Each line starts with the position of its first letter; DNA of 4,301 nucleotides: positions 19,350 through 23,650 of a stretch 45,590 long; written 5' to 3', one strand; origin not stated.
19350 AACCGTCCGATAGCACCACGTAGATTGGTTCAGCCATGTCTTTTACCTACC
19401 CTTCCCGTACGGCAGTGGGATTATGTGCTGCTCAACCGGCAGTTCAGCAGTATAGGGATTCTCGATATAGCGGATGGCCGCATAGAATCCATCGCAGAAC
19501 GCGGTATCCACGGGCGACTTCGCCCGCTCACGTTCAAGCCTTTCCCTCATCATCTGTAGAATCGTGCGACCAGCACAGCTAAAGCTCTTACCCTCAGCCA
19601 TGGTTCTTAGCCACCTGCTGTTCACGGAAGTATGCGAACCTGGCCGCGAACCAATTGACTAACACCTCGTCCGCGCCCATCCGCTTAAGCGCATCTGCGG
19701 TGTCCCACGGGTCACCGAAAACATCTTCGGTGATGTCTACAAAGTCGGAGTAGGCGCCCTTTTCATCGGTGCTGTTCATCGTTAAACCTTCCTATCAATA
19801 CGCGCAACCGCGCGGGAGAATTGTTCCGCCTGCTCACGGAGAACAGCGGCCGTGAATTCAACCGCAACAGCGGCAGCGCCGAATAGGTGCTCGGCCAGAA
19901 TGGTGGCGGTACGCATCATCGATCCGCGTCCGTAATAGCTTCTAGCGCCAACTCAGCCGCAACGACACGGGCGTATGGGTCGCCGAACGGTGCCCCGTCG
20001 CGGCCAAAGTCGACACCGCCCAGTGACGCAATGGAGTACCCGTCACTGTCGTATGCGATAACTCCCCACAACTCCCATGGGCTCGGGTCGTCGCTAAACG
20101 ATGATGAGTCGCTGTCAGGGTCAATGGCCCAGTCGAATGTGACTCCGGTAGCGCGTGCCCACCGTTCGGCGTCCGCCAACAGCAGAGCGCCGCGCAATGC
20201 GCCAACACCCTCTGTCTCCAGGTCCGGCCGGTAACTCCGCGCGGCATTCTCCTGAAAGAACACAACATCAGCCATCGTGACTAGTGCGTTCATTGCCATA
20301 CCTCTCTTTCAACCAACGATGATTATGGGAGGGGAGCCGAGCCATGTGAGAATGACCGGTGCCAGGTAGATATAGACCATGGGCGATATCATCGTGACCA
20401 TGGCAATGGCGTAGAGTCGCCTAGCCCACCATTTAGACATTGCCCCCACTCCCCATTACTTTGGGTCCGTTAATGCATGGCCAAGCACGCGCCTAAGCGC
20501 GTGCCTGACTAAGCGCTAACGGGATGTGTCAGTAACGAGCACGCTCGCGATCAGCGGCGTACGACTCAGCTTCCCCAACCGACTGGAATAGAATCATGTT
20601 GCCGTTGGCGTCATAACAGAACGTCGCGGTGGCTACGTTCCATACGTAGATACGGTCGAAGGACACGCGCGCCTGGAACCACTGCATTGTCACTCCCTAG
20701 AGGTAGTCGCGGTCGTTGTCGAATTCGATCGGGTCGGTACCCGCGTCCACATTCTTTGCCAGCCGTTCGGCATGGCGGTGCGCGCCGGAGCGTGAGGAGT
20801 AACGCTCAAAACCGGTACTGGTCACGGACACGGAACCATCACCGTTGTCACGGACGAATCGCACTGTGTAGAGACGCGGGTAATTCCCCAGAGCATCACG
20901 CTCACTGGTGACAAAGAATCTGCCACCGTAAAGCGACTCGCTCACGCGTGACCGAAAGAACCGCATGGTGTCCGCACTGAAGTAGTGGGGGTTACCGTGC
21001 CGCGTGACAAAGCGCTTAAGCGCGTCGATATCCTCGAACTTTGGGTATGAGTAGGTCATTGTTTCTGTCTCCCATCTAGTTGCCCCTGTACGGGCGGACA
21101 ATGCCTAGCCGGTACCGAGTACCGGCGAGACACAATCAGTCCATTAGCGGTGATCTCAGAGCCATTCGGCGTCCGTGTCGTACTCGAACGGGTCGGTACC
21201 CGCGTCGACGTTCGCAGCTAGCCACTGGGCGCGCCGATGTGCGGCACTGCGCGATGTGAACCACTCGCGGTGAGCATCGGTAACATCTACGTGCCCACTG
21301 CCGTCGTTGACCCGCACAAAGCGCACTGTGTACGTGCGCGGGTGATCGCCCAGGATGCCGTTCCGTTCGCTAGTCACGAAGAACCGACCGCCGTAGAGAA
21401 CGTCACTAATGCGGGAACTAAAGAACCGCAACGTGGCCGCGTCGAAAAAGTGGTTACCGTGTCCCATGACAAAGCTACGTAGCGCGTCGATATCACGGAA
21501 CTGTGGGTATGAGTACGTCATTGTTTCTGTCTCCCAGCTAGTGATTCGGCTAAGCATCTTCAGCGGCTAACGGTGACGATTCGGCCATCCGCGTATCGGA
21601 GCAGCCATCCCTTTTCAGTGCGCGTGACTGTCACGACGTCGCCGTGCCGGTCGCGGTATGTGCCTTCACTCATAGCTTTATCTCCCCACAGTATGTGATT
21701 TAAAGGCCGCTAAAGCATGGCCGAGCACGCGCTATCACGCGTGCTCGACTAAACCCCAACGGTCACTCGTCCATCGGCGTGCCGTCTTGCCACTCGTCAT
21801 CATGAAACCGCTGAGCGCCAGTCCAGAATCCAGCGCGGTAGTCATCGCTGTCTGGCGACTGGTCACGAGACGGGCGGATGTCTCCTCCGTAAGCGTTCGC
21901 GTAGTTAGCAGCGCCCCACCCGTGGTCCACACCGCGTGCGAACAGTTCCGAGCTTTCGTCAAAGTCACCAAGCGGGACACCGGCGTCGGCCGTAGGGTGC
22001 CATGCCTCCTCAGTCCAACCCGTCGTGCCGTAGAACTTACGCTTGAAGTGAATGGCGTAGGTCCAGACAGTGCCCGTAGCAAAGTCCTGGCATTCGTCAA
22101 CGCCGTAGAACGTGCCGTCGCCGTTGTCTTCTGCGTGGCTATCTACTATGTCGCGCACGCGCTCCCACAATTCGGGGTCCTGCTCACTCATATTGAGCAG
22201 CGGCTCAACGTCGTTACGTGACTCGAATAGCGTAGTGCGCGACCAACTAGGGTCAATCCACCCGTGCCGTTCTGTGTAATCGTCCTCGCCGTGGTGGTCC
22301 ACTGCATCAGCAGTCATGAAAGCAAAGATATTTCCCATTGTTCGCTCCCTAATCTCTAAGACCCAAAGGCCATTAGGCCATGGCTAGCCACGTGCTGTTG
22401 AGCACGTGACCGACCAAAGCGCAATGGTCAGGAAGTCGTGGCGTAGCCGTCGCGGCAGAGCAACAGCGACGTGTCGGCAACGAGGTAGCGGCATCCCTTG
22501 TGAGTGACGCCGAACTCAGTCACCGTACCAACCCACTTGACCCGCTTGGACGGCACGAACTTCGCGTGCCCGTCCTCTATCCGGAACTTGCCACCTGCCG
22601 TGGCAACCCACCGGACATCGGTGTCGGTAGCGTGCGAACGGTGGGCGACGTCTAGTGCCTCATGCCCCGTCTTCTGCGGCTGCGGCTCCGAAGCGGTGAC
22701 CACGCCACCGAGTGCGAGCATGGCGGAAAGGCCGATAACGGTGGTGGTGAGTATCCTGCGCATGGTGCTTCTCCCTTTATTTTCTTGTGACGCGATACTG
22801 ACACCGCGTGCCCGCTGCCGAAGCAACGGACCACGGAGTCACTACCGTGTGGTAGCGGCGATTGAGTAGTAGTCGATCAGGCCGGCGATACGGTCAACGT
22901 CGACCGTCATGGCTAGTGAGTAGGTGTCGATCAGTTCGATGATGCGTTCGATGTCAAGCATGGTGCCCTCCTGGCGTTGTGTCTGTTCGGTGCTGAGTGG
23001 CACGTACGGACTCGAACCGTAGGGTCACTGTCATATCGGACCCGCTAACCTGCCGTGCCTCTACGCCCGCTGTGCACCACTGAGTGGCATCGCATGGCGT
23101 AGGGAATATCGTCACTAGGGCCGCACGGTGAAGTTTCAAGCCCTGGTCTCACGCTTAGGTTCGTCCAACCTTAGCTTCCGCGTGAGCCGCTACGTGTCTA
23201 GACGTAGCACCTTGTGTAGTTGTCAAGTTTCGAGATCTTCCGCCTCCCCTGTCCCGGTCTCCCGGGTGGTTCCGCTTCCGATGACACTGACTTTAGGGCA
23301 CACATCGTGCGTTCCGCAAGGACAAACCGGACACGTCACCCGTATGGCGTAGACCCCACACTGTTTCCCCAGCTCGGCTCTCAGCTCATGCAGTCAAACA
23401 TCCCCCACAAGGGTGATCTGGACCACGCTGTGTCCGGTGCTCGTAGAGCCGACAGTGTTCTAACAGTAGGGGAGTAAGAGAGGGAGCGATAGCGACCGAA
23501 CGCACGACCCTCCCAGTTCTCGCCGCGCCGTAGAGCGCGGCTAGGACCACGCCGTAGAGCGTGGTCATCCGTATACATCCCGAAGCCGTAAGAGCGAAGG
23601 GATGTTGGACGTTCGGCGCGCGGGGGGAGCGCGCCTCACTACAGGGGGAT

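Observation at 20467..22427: Three copies of a two-stem structured intergenic element with compensatory changes, directly after early-gene stop codons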

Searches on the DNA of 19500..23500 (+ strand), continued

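Call 67: search_with_rna_model(model_id=R2, sources=[L181, L182, L183, L184, L004, L010, L011, L003], max_evalue=5)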
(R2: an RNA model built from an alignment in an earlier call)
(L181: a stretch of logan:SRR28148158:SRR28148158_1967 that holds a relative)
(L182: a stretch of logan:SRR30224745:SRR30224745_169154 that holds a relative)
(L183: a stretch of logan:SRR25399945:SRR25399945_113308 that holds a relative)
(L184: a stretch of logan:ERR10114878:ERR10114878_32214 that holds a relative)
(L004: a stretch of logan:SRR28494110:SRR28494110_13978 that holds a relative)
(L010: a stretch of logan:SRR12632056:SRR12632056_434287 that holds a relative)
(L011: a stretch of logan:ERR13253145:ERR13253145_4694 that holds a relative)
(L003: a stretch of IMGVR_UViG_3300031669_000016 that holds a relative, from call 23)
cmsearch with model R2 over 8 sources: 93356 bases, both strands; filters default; matches with E-value up to 5: 3.
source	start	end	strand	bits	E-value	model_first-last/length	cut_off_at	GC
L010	502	571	-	14.3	0.34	1-70/70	no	0.51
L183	8933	8998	-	11.8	1.6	1-70/70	no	0.7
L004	15150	15174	+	11.1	2.5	20-51/70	no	0.92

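Call 85: search_with_rna_model(model_id=R2, sources=[L185, L186, L187, L188], filters=off, max_evalue=1)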
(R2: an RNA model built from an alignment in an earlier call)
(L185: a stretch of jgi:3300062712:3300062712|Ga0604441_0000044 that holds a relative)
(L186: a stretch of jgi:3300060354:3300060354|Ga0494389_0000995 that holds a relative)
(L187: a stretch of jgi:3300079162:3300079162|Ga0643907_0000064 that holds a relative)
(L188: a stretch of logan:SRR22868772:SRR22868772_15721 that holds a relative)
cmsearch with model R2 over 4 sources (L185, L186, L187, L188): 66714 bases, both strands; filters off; matches with E-value up to 1: 52.
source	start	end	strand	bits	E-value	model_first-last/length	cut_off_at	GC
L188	669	744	+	54.1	5.7e-12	1-70/70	no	0.74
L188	1031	1102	+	54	6.2e-12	1-70/70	no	0.75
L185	9893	9961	+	42.3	8.1e-09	1-70/70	no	0.7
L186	6154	6222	+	42.3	8.1e-09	1-70/70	no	0.7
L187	8860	8930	+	38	1.1e-07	1-70/70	no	0.73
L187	6823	6891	+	38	1.2e-07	1-70/70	no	0.72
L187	7983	8051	+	36.7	2.6e-07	1-70/70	no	0.74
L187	7324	7391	+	35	7.4e-07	1-70/70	no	0.69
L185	10795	10865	+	34.9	7.9e-07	1-70/70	no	0.69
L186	7056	7126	+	34.9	7.9e-07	1-70/70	no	0.69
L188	6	72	+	33.5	1.8e-06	1-70/70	no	0.73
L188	1031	1102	-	29.1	2.7e-05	1-70/70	no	0.75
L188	669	744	-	24.5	0.00048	1-70/70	no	0.74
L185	9893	9961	-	23.8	0.00073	1-70/70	no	0.7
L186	6154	6222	-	23.8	0.00073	1-70/70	no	0.7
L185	8777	8850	+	22.1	0.0021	1-70/70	no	0.73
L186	5038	5111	+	22.1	0.0021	1-70/70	no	0.73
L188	6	72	-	22.1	0.0021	1-70/70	no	0.73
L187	6359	6401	+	20.8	0.0045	16-55/70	no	0.77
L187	6933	6975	+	20.8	0.0045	16-55/70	no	0.77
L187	5638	5711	+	20.6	0.005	1-70/70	no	0.7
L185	12266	12335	+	19.5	0.01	1-70/70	no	0.66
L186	8527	8596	+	19.5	0.01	1-70/70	no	0.66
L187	9175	9242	+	19.2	0.012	1-70/70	no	0.69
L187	9663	9730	+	18.4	0.019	1-70/70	no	0.71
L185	8121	8186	+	18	0.025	1-70/70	no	0.73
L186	4382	4447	+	18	0.025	1-70/70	no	0.73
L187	3948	4015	+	17.9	0.026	1-70/70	no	0.68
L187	4987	5025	+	17.8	0.028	18-53/70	no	0.79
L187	1997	2063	+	17.7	0.03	1-70/70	no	0.66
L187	10187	10256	+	17.5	0.035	1-70/70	no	0.63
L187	2340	2405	+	16.9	0.05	1-70/70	no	0.64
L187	7361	7405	-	16.9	0.051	1-70/70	no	0.67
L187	1677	1742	+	16.9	0.051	1-70/70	no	0.62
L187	5331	5397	+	16.7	0.055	1-70/70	no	0.7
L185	9488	9553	+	16.5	0.063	1-70/70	no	0.64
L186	5749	5814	+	16.5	0.063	1-70/70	no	0.64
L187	6823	6891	-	15.6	0.11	1-70/70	no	0.72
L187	3485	3550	+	15.4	0.12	1-70/70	no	0.65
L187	7983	8051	-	15.1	0.15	1-70/70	no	0.74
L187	10187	10256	-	15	0.16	1-70/70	no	0.63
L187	2673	2738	+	15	0.16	1-70/70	no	0.67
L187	3294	3359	+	15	0.16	1-70/70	no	0.67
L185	7386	7449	+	14.8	0.19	1-70/70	no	0.61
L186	3647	3710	+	14.8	0.19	1-70/70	no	0.61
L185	10795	10866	-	13.9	0.32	1-70/70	no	0.69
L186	7056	7127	-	13.9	0.32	1-70/70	no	0.69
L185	6282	6345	+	13.4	0.43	1-70/70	no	0.67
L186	2543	2606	+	13.4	0.43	1-70/70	no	0.67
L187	9663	9730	-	13.4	0.44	1-70/70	no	0.71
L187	9175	9242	-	12.5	0.77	1-70/70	no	0.69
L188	7391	7435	-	12.2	0.92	1-70/70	no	0.73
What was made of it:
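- Closest known: RNase III processing sites of the T7 early region. Different: Copy number reaches about 17 per operon in relatives (call 85).
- About 17 serial terminators in one operon (L187, call 85) would leave almost no distal expression unless each were very weak.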

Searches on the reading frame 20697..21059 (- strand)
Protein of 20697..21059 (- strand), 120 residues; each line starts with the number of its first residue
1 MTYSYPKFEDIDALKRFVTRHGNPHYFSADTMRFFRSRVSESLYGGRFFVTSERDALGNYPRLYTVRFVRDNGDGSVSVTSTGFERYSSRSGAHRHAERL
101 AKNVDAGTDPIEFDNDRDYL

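Call 17: search_protein_families(library=pfam, proteins=[window:20697-21059:-], max_evalue=0.01)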
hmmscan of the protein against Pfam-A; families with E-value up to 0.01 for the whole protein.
window:20697-21059:- (120 aa): 1 family
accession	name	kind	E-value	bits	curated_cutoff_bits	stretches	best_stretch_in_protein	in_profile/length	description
PF24239.1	DUF7447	-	6e-14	52.4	24.1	1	15-97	6-88/89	Family of unknown function (DUF7447)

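Call 18: search_protein_families(library=phrogs, proteins=[window:20697-21059:-], max_evalue=0.01)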
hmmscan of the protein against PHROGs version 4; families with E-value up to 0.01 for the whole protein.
window:20697-21059:- (120 aa): 2 families
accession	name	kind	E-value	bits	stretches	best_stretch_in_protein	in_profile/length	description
phrog_4655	-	unknown function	7.3e-16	59.1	1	20-96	40-113/123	-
phrog_17352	-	unknown function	0.0024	18.7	0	68-105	29-65/86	-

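Call 23: find_related_loci(query=window:20697-21059:-, collection=viral_contigs, flank=6000)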
Query window:20697-21059:- (120 aa) in viral_contigs; peptide patterns used: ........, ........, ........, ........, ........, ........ (x = any residue, [..] = any of these).
9 stretches matched a pattern; 1 encode a relative of the query (tblastn E <= 1e-3); 1 distinct loci.
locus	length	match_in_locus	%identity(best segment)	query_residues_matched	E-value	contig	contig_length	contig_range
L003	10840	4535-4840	38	7-108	4e-10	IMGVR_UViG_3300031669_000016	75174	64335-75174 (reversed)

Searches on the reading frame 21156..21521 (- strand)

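Call 17: search_protein_families(library=pfam, proteins=[window:21156-21521:-], max_evalue=0.01)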
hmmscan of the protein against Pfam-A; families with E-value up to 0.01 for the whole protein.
window:21156-21521:- (121 aa): 1 family
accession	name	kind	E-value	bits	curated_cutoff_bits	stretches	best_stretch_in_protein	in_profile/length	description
PF24239.1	DUF7447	-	5.2e-11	43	24.1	1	21-88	12-79/89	Family of unknown function (DUF7447)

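Call 18: search_protein_families(library=phrogs, proteins=[window:21156-21521:-], max_evalue=0.01)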
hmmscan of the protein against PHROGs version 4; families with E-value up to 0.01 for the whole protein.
window:21156-21521:- (121 aa): 1 family
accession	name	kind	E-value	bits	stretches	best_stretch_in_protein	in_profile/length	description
phrog_4655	-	unknown function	1.5e-13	51.6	1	20-95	41-111/123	-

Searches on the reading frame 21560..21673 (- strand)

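Call 17: search_protein_families(library=pfam, proteins=[window:21560-21673:-], max_evalue=0.01)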
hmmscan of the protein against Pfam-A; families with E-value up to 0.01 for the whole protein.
window:21560-21673:- (37 aa): 1 family
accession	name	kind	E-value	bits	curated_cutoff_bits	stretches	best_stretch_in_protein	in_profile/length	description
PF13973.12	DUF4222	-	0.0027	17.7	27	1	5-24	8-27/53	Domain of unknown function (DUF4222)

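Call 18: search_protein_families(library=phrogs, proteins=[window:21560-21673:-], max_evalue=0.01)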
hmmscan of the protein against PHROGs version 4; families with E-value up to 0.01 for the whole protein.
window:21560-21673:- (37 aa): 0 families
